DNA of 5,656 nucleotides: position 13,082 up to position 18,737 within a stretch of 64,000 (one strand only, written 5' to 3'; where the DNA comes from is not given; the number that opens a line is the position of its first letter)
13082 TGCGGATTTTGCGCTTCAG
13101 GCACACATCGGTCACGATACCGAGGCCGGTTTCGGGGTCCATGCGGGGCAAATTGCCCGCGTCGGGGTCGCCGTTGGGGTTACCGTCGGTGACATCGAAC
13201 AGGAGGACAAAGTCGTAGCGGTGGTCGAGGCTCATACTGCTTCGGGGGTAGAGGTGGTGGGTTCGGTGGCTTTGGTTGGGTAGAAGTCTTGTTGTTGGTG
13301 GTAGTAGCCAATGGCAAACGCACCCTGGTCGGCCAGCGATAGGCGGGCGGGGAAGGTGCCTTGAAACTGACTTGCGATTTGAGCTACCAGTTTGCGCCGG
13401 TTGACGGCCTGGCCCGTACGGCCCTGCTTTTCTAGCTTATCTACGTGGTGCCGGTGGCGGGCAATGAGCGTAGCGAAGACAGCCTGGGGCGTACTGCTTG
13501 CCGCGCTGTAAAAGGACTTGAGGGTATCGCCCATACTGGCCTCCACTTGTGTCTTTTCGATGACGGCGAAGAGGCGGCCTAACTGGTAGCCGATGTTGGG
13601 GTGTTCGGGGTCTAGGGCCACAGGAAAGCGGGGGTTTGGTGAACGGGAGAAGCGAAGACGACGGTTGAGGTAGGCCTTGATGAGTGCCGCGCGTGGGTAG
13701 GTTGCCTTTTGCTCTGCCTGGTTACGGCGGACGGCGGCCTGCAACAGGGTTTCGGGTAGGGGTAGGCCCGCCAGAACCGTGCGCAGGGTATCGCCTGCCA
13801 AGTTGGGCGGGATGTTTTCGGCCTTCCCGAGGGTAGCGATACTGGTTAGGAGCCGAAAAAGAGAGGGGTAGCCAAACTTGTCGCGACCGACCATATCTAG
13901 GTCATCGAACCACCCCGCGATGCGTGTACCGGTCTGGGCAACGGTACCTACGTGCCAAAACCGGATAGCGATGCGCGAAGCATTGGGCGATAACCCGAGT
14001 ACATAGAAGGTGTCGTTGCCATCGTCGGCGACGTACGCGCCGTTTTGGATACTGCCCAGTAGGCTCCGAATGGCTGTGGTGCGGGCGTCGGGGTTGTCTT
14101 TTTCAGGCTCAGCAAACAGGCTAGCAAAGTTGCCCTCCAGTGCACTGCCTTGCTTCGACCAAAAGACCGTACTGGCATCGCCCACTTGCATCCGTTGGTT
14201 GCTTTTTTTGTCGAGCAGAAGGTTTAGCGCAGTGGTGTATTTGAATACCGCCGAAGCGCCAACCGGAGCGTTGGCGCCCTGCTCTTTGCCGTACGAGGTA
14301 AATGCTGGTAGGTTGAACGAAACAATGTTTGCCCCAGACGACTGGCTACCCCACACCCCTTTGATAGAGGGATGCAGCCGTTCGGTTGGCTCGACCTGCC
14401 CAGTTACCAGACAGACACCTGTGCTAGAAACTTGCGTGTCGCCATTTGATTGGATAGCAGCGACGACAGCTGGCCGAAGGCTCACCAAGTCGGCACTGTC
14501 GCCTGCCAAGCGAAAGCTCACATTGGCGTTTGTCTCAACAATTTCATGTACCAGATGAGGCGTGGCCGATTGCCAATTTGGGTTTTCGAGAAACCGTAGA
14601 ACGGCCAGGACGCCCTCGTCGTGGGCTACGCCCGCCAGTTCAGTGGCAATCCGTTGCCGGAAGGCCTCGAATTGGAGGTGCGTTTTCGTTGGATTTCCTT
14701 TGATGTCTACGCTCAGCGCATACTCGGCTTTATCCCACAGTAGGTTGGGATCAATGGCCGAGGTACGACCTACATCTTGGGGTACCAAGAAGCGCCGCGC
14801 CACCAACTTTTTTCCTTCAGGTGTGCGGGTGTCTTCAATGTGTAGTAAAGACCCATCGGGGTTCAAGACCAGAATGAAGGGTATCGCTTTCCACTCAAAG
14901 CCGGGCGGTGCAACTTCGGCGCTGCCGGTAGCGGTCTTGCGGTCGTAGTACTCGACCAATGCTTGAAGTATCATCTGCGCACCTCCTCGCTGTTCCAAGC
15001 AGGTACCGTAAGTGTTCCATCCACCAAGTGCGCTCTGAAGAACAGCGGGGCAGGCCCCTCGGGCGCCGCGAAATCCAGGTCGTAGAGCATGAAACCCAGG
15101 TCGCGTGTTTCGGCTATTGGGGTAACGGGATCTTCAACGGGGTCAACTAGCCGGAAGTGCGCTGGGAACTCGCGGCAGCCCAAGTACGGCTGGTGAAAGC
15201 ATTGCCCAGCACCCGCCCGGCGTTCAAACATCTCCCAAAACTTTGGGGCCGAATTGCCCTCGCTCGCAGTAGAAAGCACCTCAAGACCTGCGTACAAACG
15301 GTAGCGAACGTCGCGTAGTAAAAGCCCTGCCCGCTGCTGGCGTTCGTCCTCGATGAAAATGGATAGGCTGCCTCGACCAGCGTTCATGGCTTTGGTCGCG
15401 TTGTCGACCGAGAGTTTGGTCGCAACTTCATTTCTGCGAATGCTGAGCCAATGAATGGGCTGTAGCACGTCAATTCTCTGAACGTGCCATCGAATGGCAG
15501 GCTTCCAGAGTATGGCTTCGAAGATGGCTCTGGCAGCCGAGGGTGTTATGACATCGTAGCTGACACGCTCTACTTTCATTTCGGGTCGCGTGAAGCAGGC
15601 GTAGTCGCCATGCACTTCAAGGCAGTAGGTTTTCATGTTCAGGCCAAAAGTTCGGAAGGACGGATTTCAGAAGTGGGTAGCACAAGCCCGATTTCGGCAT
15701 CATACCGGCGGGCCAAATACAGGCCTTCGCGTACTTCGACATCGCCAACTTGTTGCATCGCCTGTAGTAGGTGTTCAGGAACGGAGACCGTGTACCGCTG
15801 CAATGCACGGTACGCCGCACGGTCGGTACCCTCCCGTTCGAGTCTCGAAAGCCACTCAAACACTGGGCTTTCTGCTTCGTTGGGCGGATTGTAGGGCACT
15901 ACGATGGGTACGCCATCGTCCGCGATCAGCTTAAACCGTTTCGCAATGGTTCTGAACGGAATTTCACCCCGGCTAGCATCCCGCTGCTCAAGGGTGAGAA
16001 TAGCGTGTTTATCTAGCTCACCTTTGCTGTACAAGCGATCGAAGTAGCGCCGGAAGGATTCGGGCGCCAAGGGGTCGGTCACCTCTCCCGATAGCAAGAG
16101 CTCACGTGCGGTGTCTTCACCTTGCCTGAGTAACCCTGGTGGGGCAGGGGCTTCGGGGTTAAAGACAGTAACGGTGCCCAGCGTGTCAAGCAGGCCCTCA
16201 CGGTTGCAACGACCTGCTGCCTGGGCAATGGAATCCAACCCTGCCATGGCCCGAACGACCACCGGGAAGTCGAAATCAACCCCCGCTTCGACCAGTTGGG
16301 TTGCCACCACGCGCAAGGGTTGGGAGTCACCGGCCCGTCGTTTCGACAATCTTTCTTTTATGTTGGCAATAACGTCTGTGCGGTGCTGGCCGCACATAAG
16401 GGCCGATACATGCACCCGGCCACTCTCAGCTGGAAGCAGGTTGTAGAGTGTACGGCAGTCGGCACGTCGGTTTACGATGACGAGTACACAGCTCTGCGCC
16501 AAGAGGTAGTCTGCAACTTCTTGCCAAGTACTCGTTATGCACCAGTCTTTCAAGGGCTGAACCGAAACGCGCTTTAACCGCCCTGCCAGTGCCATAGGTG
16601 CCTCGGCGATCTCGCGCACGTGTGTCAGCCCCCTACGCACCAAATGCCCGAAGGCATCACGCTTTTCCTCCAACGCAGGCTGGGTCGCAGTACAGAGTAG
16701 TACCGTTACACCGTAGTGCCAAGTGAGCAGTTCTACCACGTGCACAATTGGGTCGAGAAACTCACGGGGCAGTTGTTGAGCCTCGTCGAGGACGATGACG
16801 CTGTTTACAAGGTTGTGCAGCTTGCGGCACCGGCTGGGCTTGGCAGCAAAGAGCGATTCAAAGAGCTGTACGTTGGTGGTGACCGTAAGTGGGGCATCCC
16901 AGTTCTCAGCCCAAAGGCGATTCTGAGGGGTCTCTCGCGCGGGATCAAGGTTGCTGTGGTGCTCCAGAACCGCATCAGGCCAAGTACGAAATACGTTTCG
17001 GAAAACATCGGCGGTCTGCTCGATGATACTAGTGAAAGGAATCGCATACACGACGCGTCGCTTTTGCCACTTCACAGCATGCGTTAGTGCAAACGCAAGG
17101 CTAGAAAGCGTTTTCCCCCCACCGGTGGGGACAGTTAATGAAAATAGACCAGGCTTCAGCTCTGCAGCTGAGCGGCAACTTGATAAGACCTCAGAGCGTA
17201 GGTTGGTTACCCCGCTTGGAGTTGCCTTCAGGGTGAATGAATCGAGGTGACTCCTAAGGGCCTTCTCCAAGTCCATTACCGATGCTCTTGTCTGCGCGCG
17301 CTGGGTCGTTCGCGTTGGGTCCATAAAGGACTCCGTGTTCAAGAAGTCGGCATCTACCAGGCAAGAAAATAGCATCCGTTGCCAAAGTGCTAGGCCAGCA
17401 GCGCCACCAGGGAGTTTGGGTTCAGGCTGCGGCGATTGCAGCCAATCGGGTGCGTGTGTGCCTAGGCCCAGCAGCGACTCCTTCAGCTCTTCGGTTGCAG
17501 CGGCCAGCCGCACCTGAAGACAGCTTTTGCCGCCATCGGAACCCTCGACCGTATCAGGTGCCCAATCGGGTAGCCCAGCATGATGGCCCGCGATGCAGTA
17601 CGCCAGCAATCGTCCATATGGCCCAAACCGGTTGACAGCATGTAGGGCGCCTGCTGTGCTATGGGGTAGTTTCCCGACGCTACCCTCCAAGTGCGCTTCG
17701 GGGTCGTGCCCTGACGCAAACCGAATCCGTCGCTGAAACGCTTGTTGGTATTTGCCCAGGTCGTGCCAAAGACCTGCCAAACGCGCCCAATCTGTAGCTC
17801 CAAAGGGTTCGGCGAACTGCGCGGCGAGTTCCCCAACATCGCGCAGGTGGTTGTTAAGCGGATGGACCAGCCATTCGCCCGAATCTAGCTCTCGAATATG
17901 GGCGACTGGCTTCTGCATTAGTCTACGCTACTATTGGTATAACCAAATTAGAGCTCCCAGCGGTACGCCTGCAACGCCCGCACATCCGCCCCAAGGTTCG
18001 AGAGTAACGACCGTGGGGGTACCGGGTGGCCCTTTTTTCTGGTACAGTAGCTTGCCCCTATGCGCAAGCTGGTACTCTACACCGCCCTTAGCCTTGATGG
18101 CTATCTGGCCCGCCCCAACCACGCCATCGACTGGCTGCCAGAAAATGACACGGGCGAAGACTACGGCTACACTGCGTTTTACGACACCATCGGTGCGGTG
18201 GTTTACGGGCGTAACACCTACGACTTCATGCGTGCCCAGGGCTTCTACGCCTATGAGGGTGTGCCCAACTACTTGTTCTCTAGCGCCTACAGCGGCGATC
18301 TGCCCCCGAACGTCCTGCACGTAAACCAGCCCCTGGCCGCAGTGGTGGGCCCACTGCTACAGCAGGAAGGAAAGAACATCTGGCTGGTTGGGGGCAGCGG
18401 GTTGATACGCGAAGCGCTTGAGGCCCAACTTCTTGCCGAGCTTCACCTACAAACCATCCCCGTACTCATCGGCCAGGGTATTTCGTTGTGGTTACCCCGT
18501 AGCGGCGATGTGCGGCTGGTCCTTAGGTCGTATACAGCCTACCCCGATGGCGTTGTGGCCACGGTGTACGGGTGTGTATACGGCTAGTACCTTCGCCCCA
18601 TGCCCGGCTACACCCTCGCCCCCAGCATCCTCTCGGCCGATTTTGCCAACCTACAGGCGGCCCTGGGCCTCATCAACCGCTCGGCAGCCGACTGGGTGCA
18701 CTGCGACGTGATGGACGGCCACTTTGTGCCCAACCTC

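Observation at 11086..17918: Type I-C interference module fused directly to its array: no cas4, cas1, cas2 and no leader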

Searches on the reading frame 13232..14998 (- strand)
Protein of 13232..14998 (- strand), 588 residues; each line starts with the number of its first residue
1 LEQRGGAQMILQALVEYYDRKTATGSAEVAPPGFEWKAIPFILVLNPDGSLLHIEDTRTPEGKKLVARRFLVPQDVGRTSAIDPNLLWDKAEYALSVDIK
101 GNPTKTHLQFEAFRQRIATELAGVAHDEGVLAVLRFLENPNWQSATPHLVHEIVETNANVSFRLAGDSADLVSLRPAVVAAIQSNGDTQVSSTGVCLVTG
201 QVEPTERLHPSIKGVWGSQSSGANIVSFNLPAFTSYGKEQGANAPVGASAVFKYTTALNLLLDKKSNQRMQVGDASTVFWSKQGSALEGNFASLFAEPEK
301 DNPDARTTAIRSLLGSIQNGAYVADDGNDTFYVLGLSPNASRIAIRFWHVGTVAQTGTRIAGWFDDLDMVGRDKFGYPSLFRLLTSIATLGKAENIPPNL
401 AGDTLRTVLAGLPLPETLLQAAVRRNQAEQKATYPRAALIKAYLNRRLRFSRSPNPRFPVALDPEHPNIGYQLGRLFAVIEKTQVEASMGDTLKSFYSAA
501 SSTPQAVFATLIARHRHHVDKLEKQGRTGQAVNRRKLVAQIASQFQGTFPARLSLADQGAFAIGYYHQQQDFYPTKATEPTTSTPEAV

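Call 5: search_protein_families(library=pfam, proteins=[window:13232-14998:-])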
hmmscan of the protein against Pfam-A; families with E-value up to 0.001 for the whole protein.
window:13232-14998:- (588 aa): 1 family
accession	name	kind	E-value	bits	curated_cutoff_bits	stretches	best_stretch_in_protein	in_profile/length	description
PF09709.15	Cas_Csd1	-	5.1e-170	567.3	27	1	14-573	1-559/559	CRISPR-associated protein (Cas_Csd1)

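Call 6: search_protein_families(library=ncbifam, proteins=[window:13232-14998:-])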
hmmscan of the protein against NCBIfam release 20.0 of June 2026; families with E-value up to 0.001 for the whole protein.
window:13232-14998:- (588 aa): 1 family
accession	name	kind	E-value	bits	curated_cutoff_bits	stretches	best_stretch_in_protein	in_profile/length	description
TIGR01863.1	cas_Csd1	equivalog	7.9e-158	526.6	218.65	1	11-579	1-587/588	type I-C CRISPR-associated protein Cas8c/Csd1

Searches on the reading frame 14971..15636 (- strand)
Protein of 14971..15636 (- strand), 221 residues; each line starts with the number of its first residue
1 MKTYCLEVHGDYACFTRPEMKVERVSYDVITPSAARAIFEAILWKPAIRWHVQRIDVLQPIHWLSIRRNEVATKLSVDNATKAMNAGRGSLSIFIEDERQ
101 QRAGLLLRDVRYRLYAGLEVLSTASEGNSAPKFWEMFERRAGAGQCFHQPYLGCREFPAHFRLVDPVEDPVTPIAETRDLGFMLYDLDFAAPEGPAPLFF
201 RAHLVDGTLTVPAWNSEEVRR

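Call 5: search_protein_families(library=pfam, proteins=[window:14971-15636:-])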
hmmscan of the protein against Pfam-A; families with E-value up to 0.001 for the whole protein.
window:14971-15636:- (221 aa): 1 family
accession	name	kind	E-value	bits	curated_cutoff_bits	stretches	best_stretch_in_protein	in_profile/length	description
PF09704.15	Cas_Cas5d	-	3e-36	125.9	23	1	3-212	1-217/217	CRISPR-associated protein (Cas_Cas5)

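Call 6: search_protein_families(library=ncbifam, proteins=[window:14971-15636:-])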
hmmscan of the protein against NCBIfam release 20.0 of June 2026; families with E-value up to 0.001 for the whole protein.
window:14971-15636:- (221 aa): 2 families
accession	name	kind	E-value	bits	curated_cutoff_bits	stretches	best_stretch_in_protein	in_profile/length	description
TIGR01876.1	cas_Cas5d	exception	4.2e-56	190.3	85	1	6-220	1-203/203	type I-C CRISPR-associated protein Cas5c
TIGR02593.1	CRISPR_cas5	subfamily_domain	4.4e-15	55.2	17.8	1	6-45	4-43/43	CRISPR-associated protein Cas5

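Call 46: search_solved_structures(query=window:14971-15636:-, show_alignments=2)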
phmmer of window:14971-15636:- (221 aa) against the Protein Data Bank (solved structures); distinct sequences matched with E-value up to 0.001: 9.
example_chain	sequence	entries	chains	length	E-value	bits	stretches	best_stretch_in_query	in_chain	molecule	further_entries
8g9t_N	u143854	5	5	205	5.9e-68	232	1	4-212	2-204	Cas5 | pre-crRNA processing endonuclease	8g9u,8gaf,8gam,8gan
8g9s_N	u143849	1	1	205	1.6e-67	230.6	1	4-212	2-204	Cas5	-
3kg4_A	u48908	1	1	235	6.2e-64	218.9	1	6-221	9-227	Uncharacterized protein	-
3vzi_A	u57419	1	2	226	4.1e-62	212.9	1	6-214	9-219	Crispr-associated protein Cas5, dvulg subtype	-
8dex_A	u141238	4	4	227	6.1e-62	212.4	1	2-220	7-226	pre-crRNA processing endonuclease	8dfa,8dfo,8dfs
7kha_A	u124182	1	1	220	1.2e-61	211.4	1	6-220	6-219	CRISPR-associated protein, CT1134 family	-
8dej_A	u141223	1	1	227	5.9e-61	209.1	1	2-220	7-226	pre-crRNA processing endonuclease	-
9w6c_A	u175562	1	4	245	7e-08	35.6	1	4-63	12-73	crRNA processing protein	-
4f3m_A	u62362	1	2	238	4.1e-07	33.1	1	6-63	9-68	BH0337 protein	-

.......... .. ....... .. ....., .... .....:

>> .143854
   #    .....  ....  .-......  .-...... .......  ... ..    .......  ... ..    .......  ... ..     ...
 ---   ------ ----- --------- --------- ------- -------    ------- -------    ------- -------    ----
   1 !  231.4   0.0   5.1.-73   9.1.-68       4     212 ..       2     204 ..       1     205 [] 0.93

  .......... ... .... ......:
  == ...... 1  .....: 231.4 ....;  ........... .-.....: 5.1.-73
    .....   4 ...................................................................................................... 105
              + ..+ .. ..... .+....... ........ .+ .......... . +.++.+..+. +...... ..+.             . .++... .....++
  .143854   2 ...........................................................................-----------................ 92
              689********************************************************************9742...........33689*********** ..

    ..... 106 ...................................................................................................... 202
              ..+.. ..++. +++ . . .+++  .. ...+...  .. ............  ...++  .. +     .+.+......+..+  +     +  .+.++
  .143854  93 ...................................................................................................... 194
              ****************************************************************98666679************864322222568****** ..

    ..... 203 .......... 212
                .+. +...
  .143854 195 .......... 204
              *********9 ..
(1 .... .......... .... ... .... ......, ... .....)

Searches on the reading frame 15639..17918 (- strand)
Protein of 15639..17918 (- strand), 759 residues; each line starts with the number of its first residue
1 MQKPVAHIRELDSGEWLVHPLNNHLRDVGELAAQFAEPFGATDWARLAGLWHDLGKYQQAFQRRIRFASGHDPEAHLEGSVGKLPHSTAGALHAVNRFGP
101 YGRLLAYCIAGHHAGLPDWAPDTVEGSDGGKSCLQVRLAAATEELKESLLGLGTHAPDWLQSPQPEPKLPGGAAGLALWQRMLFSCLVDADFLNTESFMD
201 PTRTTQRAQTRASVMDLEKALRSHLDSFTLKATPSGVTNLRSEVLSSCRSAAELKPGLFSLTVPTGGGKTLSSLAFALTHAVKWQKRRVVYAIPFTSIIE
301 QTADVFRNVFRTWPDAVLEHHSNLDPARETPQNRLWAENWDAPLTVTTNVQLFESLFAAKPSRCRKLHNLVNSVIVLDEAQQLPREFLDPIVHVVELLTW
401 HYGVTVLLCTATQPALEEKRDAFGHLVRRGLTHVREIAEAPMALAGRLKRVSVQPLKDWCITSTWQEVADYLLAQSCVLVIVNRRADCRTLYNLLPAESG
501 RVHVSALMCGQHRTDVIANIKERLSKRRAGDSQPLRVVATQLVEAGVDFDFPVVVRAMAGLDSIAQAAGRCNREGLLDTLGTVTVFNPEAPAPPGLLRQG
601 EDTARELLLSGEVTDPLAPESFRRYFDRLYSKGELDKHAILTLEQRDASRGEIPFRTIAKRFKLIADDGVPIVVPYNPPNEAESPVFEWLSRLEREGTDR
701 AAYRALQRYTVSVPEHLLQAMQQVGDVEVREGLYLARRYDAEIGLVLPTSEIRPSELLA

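Call 5: search_protein_families(library=pfam, proteins=[window:15639-17918:-])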
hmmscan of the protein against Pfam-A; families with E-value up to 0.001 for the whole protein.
window:15639-17918:- (759 aa): 6 families
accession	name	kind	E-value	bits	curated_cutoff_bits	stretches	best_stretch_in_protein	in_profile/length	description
PF22590.2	Cas3-like_C_2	-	1.6e-15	57.7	27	1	475-574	2-104/106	CRISPR-associated nuclease/helicase Cas3, C-terminal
PF00270.35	DEAD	-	8.1e-13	48.9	26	1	262-414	20-161/167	DEAD/DEAH box helicase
PF18019.7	Cas3_HD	-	4.1e-07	30.6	23.1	1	19-151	32-165/207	Cas3, HD domain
PF04851.21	ResIII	-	7.2e-06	26.4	22.5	1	259-383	26-137/164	Type III restriction enzyme, res subunit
PF01966.28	HD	-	4.2e-05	24.2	22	1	23-117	3-90/116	HD domain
PF13401.12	AAA_22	-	0.00045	21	27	0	257-409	6-121/130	AAA domain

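Call 6: search_protein_families(library=ncbifam, proteins=[window:15639-17918:-])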
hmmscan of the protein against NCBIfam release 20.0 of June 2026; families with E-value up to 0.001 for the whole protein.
window:15639-17918:- (759 aa): 8 families
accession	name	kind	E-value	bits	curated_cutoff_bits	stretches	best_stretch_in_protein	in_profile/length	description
TIGR02621.3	cas3_GSU0051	exception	5.7e-36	124.7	400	2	373-621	169-417/854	type I-G CRISPR-associated helicase/endonuclease Cas3g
TIGR01587.1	cas3_core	equivalog_domain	1.9e-29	102.9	102.45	1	261-574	4-319/358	CRISPR-associated helicase Cas3'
TIGR01596.1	cas3_HD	equivalog_domain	4.6e-29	101.7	43.45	1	21-195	1-177/178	CRISPR-associated endonuclease Cas3''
TIGR04121.1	DEXH_lig_assoc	equivalog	3.5e-06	25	850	1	261-572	33-344/804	ligase-associated DNA damage response DEXH box helicase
TIGR02562.1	cas3_yersinia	equivalog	2.7e-05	22.2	565.95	0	518-574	824-879/1110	type I-F CRISPR-associated helicase Cas3f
NF007248.0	PRK09694.1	equivalog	5.1e-05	21.5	569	0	535-573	623-661/878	CRISPR-associated helicase/endonuclease Cas3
TIGR01054.1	rgy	equivalog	0.00061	17.5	471.7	1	258-350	97-188/1172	reverse gyrase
TIGR00488.1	TIGR00488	equivalog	0.00068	19.5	70.15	0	23-100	11-88/173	bis(5'-nucleosyl)-tetraphosphatase (symmetrical) YqeK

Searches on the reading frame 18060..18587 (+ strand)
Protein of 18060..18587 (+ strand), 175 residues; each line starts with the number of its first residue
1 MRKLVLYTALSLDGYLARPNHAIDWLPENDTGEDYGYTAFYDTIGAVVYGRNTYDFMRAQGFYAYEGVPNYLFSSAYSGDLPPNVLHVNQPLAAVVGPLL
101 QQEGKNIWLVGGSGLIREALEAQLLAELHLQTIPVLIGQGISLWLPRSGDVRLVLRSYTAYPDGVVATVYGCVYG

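Call 28: find_encoding_contigs(protein=window:18060-18587:+, flank=10000, max_places=6)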
Protein window:18060-18587:+ (175 aa): 1 contig read that carries it; 1 place shown.
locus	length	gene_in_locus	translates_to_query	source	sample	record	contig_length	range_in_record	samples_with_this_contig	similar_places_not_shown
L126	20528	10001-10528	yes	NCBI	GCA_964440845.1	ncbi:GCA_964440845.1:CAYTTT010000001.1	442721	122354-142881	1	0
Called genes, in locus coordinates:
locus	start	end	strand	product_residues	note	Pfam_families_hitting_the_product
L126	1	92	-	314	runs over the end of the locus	PF08331:QueG_DUF1730, PF00037:Fer4 (faint), PF13484:Fer4_16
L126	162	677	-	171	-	PF00293:NUDIX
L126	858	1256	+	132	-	PF00072:Response_reg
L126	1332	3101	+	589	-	PF00072:Response_reg, PF01590:GAF, PF13185:GAF_2, PF07228:SpoIIE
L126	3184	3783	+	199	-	PF04011:LemA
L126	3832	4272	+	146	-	PF04536:TPM_phosphatase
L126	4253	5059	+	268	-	PF04536:TPM_phosphatase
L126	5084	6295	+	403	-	PF13562:NTP_transf_4, PF25087:GMPPB_C (faint)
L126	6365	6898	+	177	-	PF00903:Glyoxalase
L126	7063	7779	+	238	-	PF21347:DUF3108_like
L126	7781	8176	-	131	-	PF00719:Pyrophosphatase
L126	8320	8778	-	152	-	PF00436:SSB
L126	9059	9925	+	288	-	PF00140:Sigma70_r1_2, PF04542:Sigma70_r2, PF04539:Sigma70_r3, PF04545:Sigma70_r4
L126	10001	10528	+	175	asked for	PF01872:RibD_C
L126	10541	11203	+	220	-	PF00834:Ribul_P_3_epim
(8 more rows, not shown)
